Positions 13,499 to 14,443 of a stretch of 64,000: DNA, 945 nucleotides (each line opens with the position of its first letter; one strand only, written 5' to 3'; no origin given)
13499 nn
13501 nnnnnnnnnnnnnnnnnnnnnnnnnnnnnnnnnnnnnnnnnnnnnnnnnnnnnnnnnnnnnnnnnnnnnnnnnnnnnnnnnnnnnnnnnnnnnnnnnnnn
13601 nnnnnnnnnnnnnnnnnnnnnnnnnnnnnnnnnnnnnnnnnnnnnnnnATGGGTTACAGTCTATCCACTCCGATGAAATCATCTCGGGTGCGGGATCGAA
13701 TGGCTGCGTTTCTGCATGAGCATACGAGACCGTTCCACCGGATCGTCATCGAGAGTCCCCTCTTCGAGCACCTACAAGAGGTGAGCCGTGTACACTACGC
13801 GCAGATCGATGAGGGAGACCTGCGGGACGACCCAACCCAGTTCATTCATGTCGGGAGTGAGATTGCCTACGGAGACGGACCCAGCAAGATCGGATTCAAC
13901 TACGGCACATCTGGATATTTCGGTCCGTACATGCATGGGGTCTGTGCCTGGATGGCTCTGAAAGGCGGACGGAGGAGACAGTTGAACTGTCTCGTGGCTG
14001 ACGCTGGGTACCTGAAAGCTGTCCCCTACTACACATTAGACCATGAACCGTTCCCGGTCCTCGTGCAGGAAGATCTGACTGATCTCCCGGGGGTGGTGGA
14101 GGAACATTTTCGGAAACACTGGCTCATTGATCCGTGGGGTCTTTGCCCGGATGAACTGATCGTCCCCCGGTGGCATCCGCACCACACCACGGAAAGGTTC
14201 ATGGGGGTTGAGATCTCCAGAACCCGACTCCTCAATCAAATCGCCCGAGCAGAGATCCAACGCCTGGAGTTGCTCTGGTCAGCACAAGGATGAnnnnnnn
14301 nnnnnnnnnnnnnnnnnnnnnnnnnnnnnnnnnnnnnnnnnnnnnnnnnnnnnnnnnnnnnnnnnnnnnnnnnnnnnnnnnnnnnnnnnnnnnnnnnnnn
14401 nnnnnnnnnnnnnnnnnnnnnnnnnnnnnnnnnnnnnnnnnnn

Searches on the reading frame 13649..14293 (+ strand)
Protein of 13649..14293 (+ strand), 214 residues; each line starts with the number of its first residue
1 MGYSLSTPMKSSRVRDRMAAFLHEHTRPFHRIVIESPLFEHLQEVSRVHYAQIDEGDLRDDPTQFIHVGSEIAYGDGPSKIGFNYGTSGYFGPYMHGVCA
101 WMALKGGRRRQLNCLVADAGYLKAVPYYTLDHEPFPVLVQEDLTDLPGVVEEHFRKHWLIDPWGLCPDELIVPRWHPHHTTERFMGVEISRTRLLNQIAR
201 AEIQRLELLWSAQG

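Call 42: search_protein_families(library=pfam, max_evalue=0.001, proteins=[window:13649-14293:+])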
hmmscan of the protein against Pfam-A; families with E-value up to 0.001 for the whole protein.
window:13649-14293:+ (214 aa): 0 families

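Call 63: find_encoding_contigs(protein=window:13649-14293:+, flank=10000, max_places=2)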
Protein window:13649-14293:+ (214 aa): 1 contig read that carries it; 1 place shown.
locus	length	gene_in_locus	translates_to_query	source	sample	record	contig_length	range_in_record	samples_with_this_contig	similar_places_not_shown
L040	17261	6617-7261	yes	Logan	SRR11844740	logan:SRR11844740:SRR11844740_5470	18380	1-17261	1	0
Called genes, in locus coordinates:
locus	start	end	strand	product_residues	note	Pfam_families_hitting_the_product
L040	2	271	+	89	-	?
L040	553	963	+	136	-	-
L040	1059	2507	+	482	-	PF01028:Topoisom_I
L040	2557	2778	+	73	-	-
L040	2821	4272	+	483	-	-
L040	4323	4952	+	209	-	-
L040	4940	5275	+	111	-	-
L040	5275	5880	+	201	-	-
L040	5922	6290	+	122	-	-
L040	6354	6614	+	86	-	-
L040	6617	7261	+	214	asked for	-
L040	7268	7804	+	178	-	-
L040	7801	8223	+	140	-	-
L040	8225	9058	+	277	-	PF00753:Lactamase_B (faint), PF23023:Anti-Pycsar_Apyc1, PF12706:Lactamase_B_2 (weak)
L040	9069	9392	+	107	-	-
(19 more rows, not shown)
